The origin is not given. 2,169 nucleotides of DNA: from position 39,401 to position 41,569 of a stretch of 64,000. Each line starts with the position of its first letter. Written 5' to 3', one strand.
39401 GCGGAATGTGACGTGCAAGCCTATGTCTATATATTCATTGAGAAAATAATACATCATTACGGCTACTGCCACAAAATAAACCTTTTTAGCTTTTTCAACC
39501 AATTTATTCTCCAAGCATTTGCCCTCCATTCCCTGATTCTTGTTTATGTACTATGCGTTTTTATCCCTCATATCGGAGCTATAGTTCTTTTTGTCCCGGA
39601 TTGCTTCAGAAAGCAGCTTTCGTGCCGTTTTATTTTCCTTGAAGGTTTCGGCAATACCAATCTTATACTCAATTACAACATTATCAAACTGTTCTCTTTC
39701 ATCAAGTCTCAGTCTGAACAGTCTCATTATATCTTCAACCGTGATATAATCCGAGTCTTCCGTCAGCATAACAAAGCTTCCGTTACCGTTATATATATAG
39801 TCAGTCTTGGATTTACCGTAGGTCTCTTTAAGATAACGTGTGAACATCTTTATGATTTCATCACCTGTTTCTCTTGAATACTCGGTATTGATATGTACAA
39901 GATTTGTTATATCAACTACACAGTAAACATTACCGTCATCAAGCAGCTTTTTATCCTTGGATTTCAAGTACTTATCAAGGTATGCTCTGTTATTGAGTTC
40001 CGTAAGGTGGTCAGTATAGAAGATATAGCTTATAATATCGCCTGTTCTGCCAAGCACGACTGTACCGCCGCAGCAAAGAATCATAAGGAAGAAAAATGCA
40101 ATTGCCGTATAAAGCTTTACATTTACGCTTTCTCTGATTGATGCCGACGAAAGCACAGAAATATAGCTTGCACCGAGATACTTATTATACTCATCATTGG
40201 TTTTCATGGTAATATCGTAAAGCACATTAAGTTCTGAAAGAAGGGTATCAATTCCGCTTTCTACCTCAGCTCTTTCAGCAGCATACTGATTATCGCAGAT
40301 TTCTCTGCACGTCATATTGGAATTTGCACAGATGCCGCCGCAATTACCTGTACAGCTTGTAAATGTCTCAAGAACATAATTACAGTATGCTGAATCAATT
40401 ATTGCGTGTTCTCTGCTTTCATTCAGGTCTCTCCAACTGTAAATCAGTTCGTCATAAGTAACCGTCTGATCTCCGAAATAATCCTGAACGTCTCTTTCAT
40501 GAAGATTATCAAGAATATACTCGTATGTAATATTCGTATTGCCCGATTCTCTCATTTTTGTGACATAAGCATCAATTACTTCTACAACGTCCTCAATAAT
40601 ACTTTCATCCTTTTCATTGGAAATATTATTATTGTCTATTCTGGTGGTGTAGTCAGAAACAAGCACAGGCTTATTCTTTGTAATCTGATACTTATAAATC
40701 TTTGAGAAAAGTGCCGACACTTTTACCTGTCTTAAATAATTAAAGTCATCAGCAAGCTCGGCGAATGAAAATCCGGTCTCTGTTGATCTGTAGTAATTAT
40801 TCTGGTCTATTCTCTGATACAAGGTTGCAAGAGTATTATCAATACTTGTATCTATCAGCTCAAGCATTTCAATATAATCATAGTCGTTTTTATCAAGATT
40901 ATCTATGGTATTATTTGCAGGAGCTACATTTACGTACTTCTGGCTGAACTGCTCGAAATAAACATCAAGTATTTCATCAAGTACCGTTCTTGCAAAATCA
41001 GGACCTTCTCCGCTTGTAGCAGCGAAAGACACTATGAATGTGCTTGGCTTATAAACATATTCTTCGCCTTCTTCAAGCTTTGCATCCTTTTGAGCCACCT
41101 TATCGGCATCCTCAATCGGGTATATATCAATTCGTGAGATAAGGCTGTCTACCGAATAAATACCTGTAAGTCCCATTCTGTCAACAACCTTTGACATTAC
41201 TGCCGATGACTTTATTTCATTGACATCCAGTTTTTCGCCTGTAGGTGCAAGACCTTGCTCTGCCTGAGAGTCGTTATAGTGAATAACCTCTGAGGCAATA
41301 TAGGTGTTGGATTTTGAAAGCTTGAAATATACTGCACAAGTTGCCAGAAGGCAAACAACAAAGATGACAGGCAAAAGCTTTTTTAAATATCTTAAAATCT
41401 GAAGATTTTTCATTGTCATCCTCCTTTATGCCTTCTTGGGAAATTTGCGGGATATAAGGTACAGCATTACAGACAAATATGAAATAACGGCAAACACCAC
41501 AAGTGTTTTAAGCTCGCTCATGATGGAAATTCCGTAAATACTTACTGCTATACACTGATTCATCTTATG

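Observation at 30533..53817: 20-gene Wzx/Wzy-type EPS operon carrying its own c-di-GMP make/break/sense module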

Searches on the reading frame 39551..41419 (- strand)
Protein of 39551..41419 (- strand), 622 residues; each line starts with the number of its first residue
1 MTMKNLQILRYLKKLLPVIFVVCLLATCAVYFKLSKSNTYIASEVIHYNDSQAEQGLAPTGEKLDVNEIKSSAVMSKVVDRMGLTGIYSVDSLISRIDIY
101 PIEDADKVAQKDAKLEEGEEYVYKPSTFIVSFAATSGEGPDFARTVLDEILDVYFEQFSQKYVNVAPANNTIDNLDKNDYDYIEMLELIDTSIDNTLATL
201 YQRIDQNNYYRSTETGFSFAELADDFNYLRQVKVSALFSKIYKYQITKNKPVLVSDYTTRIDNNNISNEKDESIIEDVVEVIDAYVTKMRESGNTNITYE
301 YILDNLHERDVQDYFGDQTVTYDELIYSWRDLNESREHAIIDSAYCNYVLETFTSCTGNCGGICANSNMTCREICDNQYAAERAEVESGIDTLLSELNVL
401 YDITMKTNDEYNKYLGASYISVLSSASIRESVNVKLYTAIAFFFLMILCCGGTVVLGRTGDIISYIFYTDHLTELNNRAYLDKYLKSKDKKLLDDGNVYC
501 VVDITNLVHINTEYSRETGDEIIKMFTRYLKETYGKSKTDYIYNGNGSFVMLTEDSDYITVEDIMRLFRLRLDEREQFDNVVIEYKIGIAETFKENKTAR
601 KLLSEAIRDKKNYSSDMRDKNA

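Call 4: search_protein_families(library=pfam, proteins=[window:39551-41419:-], max_evalue=0.01)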
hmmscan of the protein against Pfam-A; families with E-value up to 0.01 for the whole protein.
window:39551-41419:- (622 aa): 1 family
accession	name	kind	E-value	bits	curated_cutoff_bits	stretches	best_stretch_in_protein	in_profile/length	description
PF00990.26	GGDEF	-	6.8e-12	45.9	23.8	1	468-606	2-147/161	Diguanylate cyclase, GGDEF domain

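Call 10: find_encoding_contigs(protein=window:39551-41419:-, flank=10000, max_places=6)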
Protein window:39551-41419:- (622 aa): no gene with exactly this product is on record in the collection.

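Call 13: search_protein_families(library=ncbifam, proteins=[window:39551-41419:-], max_evalue=0.01)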
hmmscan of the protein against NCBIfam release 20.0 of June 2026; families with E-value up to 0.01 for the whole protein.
window:39551-41419:- (622 aa): 11 families
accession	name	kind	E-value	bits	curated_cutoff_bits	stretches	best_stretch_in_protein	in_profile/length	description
TIGR00254.1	GGDEF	domain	9.8e-10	38.4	37.4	1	468-613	6-154/168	diguanylate cyclase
NF007135.0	PRK09581.1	equivalog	2.9e-08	32.9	474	1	469-614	294-443/457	PleD family two-component system response regulator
NF038266.1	diguan_SiaD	equivalog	4.9e-08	32.7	290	1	468-604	95-235/252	biofilm regulation diguanylate cyclase SiaD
NF051473.1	DigCycDgcsShew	equivalog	3.1e-07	30.1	400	1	469-614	137-279/291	diguanylate cyclase DgcS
NF007380.0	PRK09894.1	equivalog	9.4e-07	28.5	256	1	469-597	131-261/296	diguanylate cyclase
NF007423.1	PRK09966.1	equivalog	4.3e-06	25.9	325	1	469-609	241-383/390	diguanylate cyclase DgcN/YfiN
NF047654.1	DiguCycDgcRLepto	equivalog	1.3e-05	24.3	500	1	468-616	134-286/295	diguanylate cyclase DgcR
NF047872.1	GGDEF_GdpS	equivalog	0.0003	20.1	400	1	469-556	189-277/355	GGDEF domain-containing protein GdpS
NF007474.0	PRK10060.1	equivalog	0.00073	17.9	782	1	448-603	217-374/663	cyclic di-GMP phosphodiesterase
NF045675.1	PhdiestaseDibA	equivalog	0.0023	16.3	980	1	463-606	199-346/623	phosphodiesterase DibA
NF045673.1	c-di-GMPRcptLapD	equivalog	0.0067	14.8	1020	0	468-554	237-327/647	cyclic di-GMP receptor LapD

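Call 20: find_homologous_proteins(query=window:39551-41419:-, max_evalue=0.001)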
Query window:39551-41419:- (622 aa): 1119 proteins with E <= 0.001 among 8000 candidates; the best 120 are listed.
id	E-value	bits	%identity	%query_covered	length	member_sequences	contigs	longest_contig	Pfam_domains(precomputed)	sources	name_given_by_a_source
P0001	0.0e+0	1366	100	100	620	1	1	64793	PF00990.27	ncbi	-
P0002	0.0e+0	1358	99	100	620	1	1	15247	PF00990.27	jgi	-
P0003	0.0e+0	1355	99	100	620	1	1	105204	PF00990.27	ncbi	-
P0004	0.0e+0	1202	87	100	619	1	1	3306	PF00990.27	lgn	-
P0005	0.0e+0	1201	87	100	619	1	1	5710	PF00990.27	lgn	-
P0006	0.0e+0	1191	85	100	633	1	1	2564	PF00990.27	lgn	-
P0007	0.0e+0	1189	86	100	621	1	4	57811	PF00990.27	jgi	-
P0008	0.0e+0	1188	85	100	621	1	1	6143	PF00990.27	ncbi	-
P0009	0.0e+0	1187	86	99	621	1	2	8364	PF00990.27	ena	-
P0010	0.0e+0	1184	85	100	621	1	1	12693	PF00990.27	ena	-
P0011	0.0e+0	1184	85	100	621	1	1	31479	PF00990.27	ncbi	-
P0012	0.0e+0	1182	85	100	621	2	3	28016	PF00990.27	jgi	-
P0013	0.0e+0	1180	85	100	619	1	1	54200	PF00990.27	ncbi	-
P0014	0.0e+0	1180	86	99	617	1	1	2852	PF00990.27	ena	-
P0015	0.0e+0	1180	85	100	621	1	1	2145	PF00990.27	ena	-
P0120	0.0e+0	1146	83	100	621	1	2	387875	PF00990.27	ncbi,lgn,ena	-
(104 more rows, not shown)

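Call 21: find_encoding_contigs(protein=P0001, flank=10000, max_places=3)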
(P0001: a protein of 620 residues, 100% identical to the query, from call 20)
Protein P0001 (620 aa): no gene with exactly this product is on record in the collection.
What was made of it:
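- Tried and rejected: Exact-sequence look-ups of g12 found nothing (calls 10, 21).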

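Call 22: find_encoding_contigs(protein=P0120, flank=10000, max_places=3)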
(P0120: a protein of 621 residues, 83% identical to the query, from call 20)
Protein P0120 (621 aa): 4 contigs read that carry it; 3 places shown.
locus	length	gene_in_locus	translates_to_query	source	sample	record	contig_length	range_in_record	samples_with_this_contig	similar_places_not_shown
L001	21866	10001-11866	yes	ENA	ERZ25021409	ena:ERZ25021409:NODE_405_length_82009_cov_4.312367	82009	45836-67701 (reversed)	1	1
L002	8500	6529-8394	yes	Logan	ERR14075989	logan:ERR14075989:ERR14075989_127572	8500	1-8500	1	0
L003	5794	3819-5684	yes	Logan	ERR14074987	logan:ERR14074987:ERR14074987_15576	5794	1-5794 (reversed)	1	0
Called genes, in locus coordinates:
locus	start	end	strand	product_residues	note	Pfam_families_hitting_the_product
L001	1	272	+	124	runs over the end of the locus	PF04138:GtrA_DPMS_TM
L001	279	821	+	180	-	PF00132:Hexapep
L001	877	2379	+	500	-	-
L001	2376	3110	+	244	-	PF05704:Caps_synth, PF04488:Gly_transf_sug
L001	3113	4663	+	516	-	PF14264:Glucos_trans_II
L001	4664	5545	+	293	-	PF04794:YdjC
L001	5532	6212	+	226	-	PF02397:Bac_transf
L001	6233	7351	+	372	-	PF09314:DUF1972, PF13439:Glyco_transf_4, PF13579:Glyco_trans_4_4, PF00534:Glycos_transf_1, PF13692:Glyco_trans_1_4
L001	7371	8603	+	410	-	PF12850:Metallophos_2 (faint), PF00149:Metallophos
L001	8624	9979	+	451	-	-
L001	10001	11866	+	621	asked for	PF00990:GGDEF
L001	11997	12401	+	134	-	PF04480:DUF559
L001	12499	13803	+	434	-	PF04932:Wzy_C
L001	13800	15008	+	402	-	PF13439:Glyco_transf_4, PF13579:Glyco_trans_4_4 (weak), PF00534:Glycos_transf_1, PF13692:Glyco_trans_1_4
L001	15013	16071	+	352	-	PF00535:Glycos_transf_2, PF10111:Glyco_tranf_2_2, PF13641:Glyco_tranf_2_3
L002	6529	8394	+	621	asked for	PF00990:GGDEF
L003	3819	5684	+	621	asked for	PF00990:GGDEF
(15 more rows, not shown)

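Call 36: search_protein_families(library=pfam, alignment_id=A3, max_evalue=0.01)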
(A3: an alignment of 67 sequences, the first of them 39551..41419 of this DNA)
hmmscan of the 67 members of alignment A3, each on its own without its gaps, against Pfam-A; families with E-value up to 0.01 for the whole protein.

A. member 1, window:39551-41419:- (622 aa): 1 family
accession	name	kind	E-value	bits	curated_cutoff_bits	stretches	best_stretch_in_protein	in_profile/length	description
PF00990.26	GGDEF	-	6.8e-12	45.9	23.8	1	468-606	2-147/161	Diguanylate cyclase, GGDEF domain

B. families by the number of members that match (of 67 scanned): 10 families
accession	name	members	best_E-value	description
PF00990.26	GGDEF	62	2.8e-16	Diguanylate cyclase, GGDEF domain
PF02706.20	Wzz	15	3.1e-05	Chain length determinant protein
PF01544.23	CorA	1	0.0026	CorA-like Mg2+ transporter protein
PF18996.5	DUF5726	1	0.005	Family of unknown function (DUF5726)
PF04740.18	LXG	1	0.0055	LXG domain of WXG superfamily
PF15537.11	Ntox43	1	0.0056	Bacterial toxin 43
PF09670.15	Cas_Cas02710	1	0.007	Csm6 HEPN domain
PF04426.17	Bul1_C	1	0.0081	Bul1 C terminus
PF10875.13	DUF2670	1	0.0083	Protein of unknown function (DUF2670)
PF21662.3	WipA_N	1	0.0093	WipA, alpha-helical hairpin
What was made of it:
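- On Wzx/Wzy-dependent polysaccharide pathway: 15 of 67 family members hit Pfam Wzz, best E=3e-5 (call 36).
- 15 of 67 family members hit Pfam Wzz and 62 of 67 hit GGDEF (call 36).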

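Call 37: search_solved_structures(query=A3, max_evalue=10, show_alignments=2)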
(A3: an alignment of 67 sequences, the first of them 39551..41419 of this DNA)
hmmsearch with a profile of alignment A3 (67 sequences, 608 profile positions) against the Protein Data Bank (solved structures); distinct sequences matched with E-value up to 10: 91 (the best 60 are shown).
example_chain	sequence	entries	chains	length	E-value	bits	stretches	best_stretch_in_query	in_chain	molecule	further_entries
8c05_A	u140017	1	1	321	4.3e-14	55.2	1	446-582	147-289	Sensor domain-containing diguanylate cyclase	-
6eib_A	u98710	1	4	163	1.1e-13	53.8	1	459-600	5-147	Sensory box/GGDEF family protein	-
6zxm_A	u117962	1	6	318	1.7e-13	53.2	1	446-603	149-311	Putative GGDEF/response regulator receiver domain protein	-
5euh_A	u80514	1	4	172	2.8e-13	52.5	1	455-603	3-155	Putative GGDEF domain membrane protein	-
6zxb_A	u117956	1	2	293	3.4e-13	52.2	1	446-603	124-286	Putative GGDEF/response regulator receiver domain protein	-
6zxc_A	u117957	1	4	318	4.2e-13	51.9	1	446-603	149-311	Putative GGDEF/response regulator receiver domain protein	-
4wxo_A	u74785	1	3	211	6.6e-13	51.3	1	451-560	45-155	Uncharacterized protein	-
3ign_A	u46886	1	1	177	7.3e-13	51.1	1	453-579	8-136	Diguanylate cyclase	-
4wxw_A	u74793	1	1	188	1.2e-12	50.4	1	455-560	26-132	Uncharacterized protein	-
6et7_A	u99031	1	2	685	6e-12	48.1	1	446-583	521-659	Diguanylate cyclase (GGDEF) domain-containing protein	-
5llw_B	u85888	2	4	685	7.6e-12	47.8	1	447-583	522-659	Diguanylate cyclase (GGDEF) domain-containing protein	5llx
4urs_A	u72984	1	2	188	1e-11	47.4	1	449-602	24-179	DIGUANYLATE CYCLASE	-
9p6j_A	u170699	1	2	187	2e-11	46.4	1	455-575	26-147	diguanylate cyclase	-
3icl_A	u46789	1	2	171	2.5e-10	42.8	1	455-603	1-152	EAL/GGDEF domain protein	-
9t28_A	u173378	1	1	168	4e-10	42.1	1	455-577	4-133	diguanylate cyclase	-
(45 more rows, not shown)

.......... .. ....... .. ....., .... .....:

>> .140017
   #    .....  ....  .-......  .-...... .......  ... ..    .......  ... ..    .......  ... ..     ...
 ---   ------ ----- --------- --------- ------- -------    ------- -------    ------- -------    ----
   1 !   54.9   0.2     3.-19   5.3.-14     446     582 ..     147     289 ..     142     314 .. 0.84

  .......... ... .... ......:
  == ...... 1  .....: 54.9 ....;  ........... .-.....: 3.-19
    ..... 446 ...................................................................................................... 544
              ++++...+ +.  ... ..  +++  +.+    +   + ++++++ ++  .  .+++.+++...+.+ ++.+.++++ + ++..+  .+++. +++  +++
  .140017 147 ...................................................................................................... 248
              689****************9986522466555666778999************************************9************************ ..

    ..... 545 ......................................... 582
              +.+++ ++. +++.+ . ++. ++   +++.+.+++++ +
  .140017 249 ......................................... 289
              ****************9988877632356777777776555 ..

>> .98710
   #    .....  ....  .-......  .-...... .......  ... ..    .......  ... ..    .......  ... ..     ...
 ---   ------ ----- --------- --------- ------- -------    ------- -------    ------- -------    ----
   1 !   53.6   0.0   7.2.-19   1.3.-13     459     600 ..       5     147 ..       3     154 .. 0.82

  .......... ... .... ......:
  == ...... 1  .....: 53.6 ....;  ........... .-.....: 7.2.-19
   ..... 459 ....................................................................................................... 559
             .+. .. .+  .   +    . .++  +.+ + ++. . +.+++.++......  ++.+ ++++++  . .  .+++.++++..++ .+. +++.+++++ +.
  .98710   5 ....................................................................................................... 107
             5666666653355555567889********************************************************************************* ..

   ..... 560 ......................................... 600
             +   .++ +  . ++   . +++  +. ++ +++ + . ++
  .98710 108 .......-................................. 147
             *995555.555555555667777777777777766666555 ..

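Call 40: find_related_loci(query=A4, collection=genome_contigs, flank=10000)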
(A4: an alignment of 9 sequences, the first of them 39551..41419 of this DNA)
Query A4 (622 aa) in genome_contigs; peptide patterns used: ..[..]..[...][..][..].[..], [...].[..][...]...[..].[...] (x = any residue, [..] = any of these).
328 stretches matched a pattern; 228 encode a relative of the query (tblastn E <= 1e-3); the best 80 are kept; 80 distinct loci.
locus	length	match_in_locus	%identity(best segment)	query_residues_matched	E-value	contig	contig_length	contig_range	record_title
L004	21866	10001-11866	99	1-622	0e+0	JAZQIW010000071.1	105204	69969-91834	MAG: Eubacteriales bacterium isolate T1900044622_TS20190088.MAGScoT_cleanbin_000013 SGB_903_k141_1970801, whole genome s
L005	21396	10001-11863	86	1-621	0e+0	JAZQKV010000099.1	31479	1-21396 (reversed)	MAG: Eubacteriales bacterium isolate T1900044612_TS20190078.MAGScoT_cleanbin_000023 SGB_815_k141_1903222, whole genome s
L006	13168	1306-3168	85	1-621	0e+0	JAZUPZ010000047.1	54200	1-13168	MAG: Clostridia bacterium isolate T1900044862_TS20190328.MAGScoT_cleanbin_000003 SGB_3106_k141_329235, whole genome shot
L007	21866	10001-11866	85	1-622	0e+0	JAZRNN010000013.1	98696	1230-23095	MAG: Clostridia bacterium isolate T1900045408_YK20190098.MAGScoT_cleanbin_000003 SGB_7000_k141_335511, whole genome shot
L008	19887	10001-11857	85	1-619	0e+0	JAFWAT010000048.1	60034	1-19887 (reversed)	MAG: Clostridia bacterium isolate RGIG5569 Sheep_Colon.Co__c2057839, whole genome shotgun sequence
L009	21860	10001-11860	85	2-621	0e+0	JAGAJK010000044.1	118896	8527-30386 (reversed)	MAG: Clostridia bacterium isolate RGIG8497 Water_deer_Cecum-1__c148128, whole genome shotgun sequence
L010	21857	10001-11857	86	1-618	0e+0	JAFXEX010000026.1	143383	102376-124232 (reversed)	MAG: Clostridia bacterium isolate RGIG6353 Sheep_Rectum-4__c705386, whole genome shotgun sequence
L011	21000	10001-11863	84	1-621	0e+0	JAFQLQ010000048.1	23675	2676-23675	MAG: Clostridia bacterium isolate RGIG1932 Goat_Cecum.Co__c2957044, whole genome shotgun sequence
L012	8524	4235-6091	83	2-620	0e+0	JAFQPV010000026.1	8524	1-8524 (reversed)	MAG: Clostridia bacterium isolate RGIG2041 Goat_Colon-2__c37908, whole genome shotgun sequence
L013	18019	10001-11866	83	1-622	0e+0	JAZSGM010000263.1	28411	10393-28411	MAG: Clostridia bacterium isolate T1900044578_TS20190044.MAGScoT_cleanbin_000052 SGB_533_k141_499790, whole genome shotg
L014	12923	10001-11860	83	3-622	0e+0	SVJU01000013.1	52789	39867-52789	MAG: Oscillospiraceae bacterium isolate SIG443 NODE_14684_length_52789_cov_2.484391, whole genome shotgun sequence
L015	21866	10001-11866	83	1-622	0e+0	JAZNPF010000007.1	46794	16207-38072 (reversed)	MAG: Clostridia bacterium isolate T1900044836_TS20190302.MAGScoT_cleanbin_000005 SGB_2919_k141_500291, whole genome shot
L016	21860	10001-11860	83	1-620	0e+0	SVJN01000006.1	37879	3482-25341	MAG: Oscillospiraceae bacterium isolate SIG436 NODE_23512_length_37879_cov_4.469962, whole genome shotgun sequence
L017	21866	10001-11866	82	1-622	0e+0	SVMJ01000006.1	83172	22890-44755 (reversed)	MAG: Oscillospiraceae bacterium isolate SIG510 NODE_7088_length_83172_cov_2.196243, whole genome shotgun sequence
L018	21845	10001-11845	84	1-615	0e+0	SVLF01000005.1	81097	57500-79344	MAG: Oscillospiraceae bacterium isolate SIG480 NODE_1733_length_81097_cov_1.598382, whole genome shotgun sequence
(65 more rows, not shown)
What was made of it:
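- Tried and rejected: It was repeated with 9 sequences (call 40).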

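Call 44: find_homologous_proteins(query=A3, max_evalue=1e-10)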
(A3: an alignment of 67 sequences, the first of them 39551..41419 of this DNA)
Query A3 (67 sequences) (622 aa, profile of the alignment): 1121 proteins with E <= 1e-10 among 8000 candidates; the best 120 are listed.
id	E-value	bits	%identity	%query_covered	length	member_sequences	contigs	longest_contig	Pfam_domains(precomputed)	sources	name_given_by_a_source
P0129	2.1e-217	742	37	98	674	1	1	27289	PF00990.27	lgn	-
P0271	4.0e-213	728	37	99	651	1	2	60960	PF00990.27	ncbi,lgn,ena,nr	ncbi:MAG: GGDEF domain-containing protein [Acetatifactor sp.]|nr:GGDEF domain-containing protein [Ac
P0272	9.3e-213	726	38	99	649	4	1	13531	PF00990.27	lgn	-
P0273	9.9e-210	716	38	99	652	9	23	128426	PF00990.27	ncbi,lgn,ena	-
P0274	3.2e-209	715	48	99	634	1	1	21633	PF00990.27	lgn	-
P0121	2.2e-207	709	47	99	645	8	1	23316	PF00990.27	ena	-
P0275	3.3e-207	708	37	95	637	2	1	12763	PF00990.27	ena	-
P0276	5.3e-206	704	49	99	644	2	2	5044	PF00990.27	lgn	-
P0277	7.0e-206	704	47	99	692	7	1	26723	PF00990.27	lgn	-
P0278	9.5e-205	700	47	97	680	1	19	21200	PF00990.27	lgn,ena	-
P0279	1.1e-204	700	48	99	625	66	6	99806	PF00990.27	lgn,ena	-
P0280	1.2e-204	700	52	99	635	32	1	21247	PF00990.27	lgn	-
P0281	1.3e-204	699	51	100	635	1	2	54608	PF00990.27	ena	-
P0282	6.0e-204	697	36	98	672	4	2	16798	PF00990.27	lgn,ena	-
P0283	1.3e-203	696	49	99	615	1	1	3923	PF00990.27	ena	-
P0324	1.4e-199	683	50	98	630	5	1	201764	PF00990.27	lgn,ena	-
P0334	4.4e-199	681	46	99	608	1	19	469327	PF00990.27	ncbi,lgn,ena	-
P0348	7.3e-197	674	48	99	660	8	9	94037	PF00990.27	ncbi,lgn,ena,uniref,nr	ncbi:GGDEF domain-containing protein [Lacrimispora sp. 210928-DFI.3.58]|uniref:GGDEF domain-containi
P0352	4.7e-196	671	32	99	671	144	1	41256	PF00990.27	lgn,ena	-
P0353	1.0e-195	670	33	100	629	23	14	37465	PF00990.27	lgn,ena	-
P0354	1.3e-195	670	47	98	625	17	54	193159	PF00990.27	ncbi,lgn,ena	-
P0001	4.0e-194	665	100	100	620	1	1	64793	PF00990.27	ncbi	-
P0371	1.1e-193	663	71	99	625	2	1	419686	PF00990.27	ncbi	-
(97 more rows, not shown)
